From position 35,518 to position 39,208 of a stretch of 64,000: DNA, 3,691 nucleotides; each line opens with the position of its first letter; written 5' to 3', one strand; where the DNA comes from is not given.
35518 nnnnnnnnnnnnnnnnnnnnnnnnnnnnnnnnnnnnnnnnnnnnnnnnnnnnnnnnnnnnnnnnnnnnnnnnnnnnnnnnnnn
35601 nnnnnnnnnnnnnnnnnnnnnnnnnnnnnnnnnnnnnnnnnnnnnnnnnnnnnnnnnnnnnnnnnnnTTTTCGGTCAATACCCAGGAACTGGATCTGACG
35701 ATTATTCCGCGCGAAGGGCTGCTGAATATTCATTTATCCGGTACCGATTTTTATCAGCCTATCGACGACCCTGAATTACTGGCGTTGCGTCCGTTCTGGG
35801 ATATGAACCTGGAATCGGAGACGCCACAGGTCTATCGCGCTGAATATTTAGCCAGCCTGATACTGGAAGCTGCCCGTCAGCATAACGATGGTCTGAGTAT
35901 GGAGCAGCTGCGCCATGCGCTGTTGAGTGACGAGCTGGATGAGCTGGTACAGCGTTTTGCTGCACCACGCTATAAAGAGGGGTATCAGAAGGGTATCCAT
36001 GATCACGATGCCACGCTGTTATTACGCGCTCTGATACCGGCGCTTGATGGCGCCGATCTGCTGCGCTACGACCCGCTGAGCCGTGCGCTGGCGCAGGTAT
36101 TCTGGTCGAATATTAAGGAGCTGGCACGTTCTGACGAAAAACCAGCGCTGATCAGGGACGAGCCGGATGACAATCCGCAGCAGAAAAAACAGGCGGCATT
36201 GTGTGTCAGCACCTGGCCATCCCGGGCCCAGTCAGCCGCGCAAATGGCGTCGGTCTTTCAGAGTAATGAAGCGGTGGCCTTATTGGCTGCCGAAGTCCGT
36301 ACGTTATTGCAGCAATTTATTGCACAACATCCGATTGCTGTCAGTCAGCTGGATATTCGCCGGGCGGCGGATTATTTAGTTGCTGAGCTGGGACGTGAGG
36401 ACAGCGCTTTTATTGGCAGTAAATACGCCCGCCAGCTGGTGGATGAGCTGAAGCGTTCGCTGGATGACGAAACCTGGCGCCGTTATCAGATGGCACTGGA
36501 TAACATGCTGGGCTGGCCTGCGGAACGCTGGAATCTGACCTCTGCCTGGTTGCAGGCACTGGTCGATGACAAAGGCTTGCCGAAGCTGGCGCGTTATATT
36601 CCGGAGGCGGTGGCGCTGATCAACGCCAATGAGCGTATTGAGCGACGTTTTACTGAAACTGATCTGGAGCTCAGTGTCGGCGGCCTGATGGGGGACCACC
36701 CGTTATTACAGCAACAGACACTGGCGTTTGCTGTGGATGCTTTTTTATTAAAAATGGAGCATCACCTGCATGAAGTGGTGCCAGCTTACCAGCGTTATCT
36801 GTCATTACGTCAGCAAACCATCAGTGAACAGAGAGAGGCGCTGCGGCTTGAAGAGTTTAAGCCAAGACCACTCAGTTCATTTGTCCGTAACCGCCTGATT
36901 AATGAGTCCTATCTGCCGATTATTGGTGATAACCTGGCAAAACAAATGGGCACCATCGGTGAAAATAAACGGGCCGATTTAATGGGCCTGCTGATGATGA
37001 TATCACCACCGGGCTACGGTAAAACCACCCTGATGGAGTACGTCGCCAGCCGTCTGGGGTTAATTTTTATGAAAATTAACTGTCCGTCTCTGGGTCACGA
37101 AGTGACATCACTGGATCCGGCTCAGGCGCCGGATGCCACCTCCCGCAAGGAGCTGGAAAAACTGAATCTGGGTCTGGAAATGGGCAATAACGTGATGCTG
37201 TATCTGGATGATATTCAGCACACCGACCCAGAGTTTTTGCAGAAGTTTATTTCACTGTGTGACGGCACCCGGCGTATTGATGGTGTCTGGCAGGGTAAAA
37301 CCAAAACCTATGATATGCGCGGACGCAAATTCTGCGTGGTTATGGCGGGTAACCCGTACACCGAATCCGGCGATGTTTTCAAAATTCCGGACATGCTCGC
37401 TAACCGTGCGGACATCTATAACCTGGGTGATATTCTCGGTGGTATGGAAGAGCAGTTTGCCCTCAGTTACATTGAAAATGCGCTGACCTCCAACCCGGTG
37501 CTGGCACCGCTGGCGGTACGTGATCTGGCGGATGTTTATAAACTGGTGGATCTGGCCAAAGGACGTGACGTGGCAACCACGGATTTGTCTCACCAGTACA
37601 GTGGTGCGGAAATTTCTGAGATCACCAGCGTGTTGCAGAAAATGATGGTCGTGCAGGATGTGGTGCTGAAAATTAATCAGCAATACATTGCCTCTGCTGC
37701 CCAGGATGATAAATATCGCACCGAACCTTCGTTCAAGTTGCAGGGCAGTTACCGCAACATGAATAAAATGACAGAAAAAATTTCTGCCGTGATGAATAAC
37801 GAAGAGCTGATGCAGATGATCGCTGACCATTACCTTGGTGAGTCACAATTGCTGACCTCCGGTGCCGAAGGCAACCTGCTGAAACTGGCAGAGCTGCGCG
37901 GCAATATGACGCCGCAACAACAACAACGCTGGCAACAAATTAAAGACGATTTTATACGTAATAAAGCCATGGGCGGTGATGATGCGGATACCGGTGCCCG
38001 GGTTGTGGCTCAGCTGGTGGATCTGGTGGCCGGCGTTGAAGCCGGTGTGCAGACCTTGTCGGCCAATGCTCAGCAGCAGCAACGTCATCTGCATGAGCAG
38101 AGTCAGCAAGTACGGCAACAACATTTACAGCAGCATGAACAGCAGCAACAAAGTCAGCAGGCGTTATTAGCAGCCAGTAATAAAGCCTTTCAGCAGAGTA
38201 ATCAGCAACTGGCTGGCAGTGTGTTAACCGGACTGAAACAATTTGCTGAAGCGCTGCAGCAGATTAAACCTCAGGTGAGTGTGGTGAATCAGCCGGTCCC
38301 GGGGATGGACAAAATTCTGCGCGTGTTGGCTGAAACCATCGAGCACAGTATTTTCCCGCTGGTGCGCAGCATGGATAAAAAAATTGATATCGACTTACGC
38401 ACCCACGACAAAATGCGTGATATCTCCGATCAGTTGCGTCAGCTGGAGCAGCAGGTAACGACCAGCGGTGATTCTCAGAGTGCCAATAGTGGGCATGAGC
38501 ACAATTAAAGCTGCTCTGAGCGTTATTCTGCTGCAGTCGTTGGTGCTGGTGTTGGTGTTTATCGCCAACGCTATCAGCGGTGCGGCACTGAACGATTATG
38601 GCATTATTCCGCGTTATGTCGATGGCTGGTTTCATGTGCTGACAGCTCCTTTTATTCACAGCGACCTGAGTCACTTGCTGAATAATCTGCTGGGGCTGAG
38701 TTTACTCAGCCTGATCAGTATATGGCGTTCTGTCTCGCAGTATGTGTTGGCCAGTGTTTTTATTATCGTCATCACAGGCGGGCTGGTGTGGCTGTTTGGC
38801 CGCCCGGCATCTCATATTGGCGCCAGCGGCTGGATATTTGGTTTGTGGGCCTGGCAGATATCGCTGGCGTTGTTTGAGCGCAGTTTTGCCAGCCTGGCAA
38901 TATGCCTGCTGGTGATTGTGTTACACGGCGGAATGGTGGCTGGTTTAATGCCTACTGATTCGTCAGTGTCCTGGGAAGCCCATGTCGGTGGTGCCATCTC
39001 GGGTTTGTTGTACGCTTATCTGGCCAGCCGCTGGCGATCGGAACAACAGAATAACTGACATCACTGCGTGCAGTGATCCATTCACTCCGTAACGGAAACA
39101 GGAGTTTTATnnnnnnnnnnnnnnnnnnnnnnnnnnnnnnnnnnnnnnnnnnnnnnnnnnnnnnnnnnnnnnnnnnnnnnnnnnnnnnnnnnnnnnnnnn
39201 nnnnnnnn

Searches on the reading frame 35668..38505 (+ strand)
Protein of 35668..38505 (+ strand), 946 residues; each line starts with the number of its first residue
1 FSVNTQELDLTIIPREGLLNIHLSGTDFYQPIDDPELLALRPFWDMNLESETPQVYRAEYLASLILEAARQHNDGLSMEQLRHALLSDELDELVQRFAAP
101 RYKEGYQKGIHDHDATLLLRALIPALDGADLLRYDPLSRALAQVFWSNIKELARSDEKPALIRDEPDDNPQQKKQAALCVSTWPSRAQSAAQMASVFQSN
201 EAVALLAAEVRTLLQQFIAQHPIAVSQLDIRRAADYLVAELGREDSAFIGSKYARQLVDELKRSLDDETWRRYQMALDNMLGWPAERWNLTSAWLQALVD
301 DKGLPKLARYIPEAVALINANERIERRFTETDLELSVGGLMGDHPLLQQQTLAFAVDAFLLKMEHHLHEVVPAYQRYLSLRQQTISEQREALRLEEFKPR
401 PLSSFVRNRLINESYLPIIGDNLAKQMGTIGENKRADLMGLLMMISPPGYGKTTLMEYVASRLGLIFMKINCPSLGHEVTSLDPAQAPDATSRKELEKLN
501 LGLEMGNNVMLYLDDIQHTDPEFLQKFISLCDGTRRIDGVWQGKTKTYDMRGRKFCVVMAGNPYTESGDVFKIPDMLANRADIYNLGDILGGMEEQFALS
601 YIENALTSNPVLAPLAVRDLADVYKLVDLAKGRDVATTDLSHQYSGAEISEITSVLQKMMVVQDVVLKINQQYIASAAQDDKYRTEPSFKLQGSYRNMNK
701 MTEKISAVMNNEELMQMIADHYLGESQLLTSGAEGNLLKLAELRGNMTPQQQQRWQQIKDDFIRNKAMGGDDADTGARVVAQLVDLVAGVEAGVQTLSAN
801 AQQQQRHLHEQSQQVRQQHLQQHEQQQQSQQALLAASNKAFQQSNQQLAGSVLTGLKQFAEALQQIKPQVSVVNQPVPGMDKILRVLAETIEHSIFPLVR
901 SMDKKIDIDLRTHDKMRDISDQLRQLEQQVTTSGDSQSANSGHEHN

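Call 39: predict_structure(alignment_id=A3)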
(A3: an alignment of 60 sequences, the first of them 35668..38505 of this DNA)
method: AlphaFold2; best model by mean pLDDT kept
length: 946 residues; sequences in the alignment: 60
mean_pLDDT: 75.8   pTM: 0.60
mean pLDDT of the five models: 75.8, 75.0, 71.1, 69.3, 67.4
residues with pLDDT >= 90: 347; 70-90: 225; 50-70: 263; < 50: 111
segments of 3 or more residues with pLDDT < 50: 1-4, 158-164, 430-434, 445-448, 567-591, 682-692, 728-730, 816-827, 862-878, 905-908, 934-946
pLDDT, mean of each block of 10 residues (from residue 1): 56 90 87 92 92 96 96 94 95 96 94 98 95 96 94 62 55 68 94 92 95 95 95 97 93 95 96 94 94 97 95 96 90 94 96 96 96 95 93 81 60 63 60 50 51 75 82 87 91 91 84 85 78 76 85 73 55 35 35 61 74 80 88 86 86 89 74 57 45 58 81 77 56 59 67 70 58 61 68 61 53 49 43 60 59 55 39 38 65 62 49 67 67 48 33
secondary structure, 60 per line:
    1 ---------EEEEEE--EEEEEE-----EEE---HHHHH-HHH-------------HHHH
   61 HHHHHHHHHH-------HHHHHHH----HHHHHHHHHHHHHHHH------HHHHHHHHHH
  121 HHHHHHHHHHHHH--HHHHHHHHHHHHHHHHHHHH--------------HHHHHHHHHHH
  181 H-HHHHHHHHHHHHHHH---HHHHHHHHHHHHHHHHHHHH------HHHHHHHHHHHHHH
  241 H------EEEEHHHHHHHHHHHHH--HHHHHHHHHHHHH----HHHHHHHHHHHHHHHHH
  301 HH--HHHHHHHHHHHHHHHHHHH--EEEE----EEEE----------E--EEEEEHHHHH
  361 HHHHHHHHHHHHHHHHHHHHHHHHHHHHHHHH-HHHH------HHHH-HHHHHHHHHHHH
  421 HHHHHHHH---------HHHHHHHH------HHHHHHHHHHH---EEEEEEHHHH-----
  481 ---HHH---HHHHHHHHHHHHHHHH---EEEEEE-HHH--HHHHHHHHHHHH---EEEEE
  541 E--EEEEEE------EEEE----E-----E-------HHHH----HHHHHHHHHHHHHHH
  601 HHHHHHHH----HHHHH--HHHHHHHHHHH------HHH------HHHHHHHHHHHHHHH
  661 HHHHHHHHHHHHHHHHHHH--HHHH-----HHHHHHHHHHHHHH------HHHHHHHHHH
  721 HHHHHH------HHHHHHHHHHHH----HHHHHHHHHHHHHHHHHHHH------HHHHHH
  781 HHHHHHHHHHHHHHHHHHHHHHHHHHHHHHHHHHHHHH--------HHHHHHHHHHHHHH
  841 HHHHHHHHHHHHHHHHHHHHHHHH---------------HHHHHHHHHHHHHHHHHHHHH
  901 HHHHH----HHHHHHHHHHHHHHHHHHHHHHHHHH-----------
elements in order (helices of 4 or more, strands of 3 or more residues): E10-15 E18-23 E29-31 H35-39 H57-70 H78-84 H89-104 H111-133 H136-155 H170-181 H183-197 H201-220 H227-241 E248-251 H252-264 H267-279 H284-302 H305-323 E326-329 E334-337 E351-355 H356-392 H394-397 H404-407 H409-428 H438-445 H452-462 E466-471 H472-475 H490-505 E509-514 H521-532 E536-541 E544-549 E556-559 H578-581 H586-608 H613-617 H620-630 H646-679 H682-685 H691-704 H711-726 H733-744 H749-768 H775-818 H827-864 H880-905 H910-935

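Call 87: fold_search(model_id=the predicted structure, library=pdb)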
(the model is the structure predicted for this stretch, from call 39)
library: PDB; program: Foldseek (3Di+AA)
matches with E <= 10: 364; with E <= 0.001: 0
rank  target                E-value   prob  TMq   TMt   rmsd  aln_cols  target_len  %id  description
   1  7pbl_C                3.9e-03  0.99  0.10  0.27  13.7       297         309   15  RuvAB branch migration motor complexed to the Holliday junction - RuvB AAA+ state s1 [t2 dataset] (released 2022-09-14)
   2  9qh4_A                4.2e-03  1.00  0.11  0.33  14.1       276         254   14  NorQ hexamer from Paracoccus denitrificans (released 2026-03-25)
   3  7x5b                  4.4e-03  0.99  0.10  0.27  14.6       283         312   16  Crystal structure of RuvB (released 2023-03-08)
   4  8efv_A                4.8e-03  1.00  0.11  0.27  12.9       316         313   14  Structure of single homo-hexameric Holliday junction ATP-dependent DNA helicase RuvB motor (released 2023-05-10)
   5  7pbl_D                4.8e-03  0.99  0.10  0.25  13.6       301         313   15  RuvAB branch migration motor complexed to the Holliday junction - RuvB AAA+ state s1 [t2 dataset] (released 2022-09-14)
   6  9qhg_E                8.1e-03  0.98  0.10  0.29  15.3       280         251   15  NorQD complex state 4 from Jhaorihella thermophila (released 2026-03-25)
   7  7tts_B                8.9e-03  0.63  0.10  0.18  24.7       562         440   14  Skd3, hexamer, filtered (released 2022-09-28)
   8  6uqe_B                9.7e-03  1.00  0.11  0.17  13.1       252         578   15  ClpA/ClpP Disengaged State bound to RepA-GFP (released 2020-04-22)
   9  7pbl_A                1.1e-02  0.96  0.10  0.25  14.5       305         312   15  RuvAB branch migration motor complexed to the Holliday junction - RuvB AAA+ state s1 [t2 dataset] (released 2022-09-14)
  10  9dx3_I                1.1e-02  1.00  0.09  0.51   4.6       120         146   19  EcRuvB 9-mer pre-assembly complex (released 2026-01-21)
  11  1ixs_B                1.1e-02  0.98  0.11  0.24  12.1       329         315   14  Structure of RuvB complexed with RuvA domain III (released 2002-11-06)
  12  9y6s_7G               1.1e-02  0.16  0.08  0.03  42.8       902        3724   10  96-nm repeat of the Leishmania tarentolae doublet microtubule (released 2025-12-17)
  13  8j07_k9               1.3e-02  0.33  0.12  0.04  48.5       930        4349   12  96nm repeat of human respiratory doublet microtubule and associated axonemal complexes (released 2023-07-26)
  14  7qhs_7                1.7e-02  0.75  0.10  0.13  21.0       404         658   12  S. cerevisiae CMGE nucleating origin DNA melting (released 2022-06-15)
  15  6blb                  1.8e-02  0.97  0.10  0.27  14.6       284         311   15  1.88 Angstrom Resolution Crystal Structure Holliday Junction ATP-dependent DNA Helicase (RuvB) from Pseudomonas aerugino (released 2017-11-22)
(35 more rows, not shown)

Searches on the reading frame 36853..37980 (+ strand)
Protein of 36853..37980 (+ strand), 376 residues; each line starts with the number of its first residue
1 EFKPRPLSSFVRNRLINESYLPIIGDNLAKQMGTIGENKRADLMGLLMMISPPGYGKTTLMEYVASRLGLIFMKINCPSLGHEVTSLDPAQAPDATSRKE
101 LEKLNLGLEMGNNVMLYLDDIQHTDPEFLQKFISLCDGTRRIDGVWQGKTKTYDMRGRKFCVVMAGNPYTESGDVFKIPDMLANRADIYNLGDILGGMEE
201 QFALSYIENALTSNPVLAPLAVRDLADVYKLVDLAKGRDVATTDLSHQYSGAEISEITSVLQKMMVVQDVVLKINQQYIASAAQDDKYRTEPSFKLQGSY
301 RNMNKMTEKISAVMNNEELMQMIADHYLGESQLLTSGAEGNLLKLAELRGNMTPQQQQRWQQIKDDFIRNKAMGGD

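Call 78: search_protein_families(library=pfam, proteins=[window:36853-37980:+], max_evalue=1)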
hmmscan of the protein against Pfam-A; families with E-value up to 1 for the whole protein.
window:36853-37980:+ (376 aa): 7 families
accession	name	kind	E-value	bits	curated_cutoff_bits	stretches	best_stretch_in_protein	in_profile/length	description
PF07728.20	AAA_5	-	1e-06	29.2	22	1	47-174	2-127/139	AAA domain (dynein-related subfamily)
PF00004.35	AAA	-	6.4e-06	27.1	21.2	1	48-92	2-38/131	ATPase family associated with various cellular activities (AAA)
PF13401.12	AAA_22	-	3.1e-05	24.7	27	1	45-137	6-109/130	AAA domain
PF05496.18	RuvB_N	-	0.0067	16.6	27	1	38-81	27-70/159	Holliday junction DNA helicase RuvB P-loop domain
PF13191.12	AAA_16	-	0.054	14.4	32.6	0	50-85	30-64/167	AAA ATPase domain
PF24238.1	CDGP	-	0.06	14.4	24.3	1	130-157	10-37/68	CDGP domain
PF21934.1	Yop-YscD_ppl_3rd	-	0.094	12.9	24.3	1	347-367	29-49/64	YscD/CdsD-like Bon-like domain 3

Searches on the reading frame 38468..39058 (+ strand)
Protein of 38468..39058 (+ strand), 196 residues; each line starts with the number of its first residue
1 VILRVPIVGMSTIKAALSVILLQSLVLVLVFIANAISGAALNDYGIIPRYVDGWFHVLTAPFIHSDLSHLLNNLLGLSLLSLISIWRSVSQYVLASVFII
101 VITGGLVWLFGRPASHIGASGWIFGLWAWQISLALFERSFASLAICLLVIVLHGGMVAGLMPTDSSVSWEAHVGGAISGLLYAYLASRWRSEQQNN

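Call 5: search_protein_families(library=pfam, proteins=[window:38468-39058:+], max_evalue=0.01)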
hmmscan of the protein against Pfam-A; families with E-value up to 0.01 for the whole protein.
window:38468-39058:+ (196 aa): 1 family
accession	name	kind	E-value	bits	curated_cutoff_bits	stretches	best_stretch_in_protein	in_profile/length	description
PF01694.28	Rhomboid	-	7.7e-17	62.3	22.6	1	54-188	4-142/143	Rhomboid domain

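Call 6: search_protein_families(library=ncbifam, proteins=[window:38468-39058:+], max_evalue=0.01)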
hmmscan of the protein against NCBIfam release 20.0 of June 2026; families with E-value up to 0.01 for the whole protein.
window:38468-39058:+ (196 aa): 1 family
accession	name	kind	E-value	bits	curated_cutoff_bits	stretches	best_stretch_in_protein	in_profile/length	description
TIGR03902.1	rhom_GG_sort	equivalog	7e-10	39.1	84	1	54-183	16-153/154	rhombosortase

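Call 10: search_protein_families(library=padloc, proteins=[window:38468-39058:+], max_evalue=0.01)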
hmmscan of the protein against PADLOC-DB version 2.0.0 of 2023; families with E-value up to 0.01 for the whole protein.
window:38468-39058:+ (196 aa): 0 families

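Call 28: search_protein_families(library=pfam, proteins=[window:38468-39055:+], max_evalue=10)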
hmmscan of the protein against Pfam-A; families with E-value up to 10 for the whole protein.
window:38468-39055:+ (196 aa): 5 families
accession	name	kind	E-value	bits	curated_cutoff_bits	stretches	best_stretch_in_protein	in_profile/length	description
PF01694.28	Rhomboid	-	7.7e-17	62.3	22.6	1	54-188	4-142/143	Rhomboid domain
PF11336.14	DUF3138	-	0.19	10.8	27.3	1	94-142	234-284/525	Protein of unknown function (DUF3138)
PF16951.10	MaAIMP_sms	-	0.77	10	26.2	1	97-108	11-22/60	Putative methionine and alanine importer, small subunit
PF13074.11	DUF3938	-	4.6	8.3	25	0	25-74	40-89/98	Protein of unknown function (DUF3938)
PF19529.4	DUF6057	-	6.3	6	29.8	1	19-162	75-210/569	Family of unknown function (DUF6057)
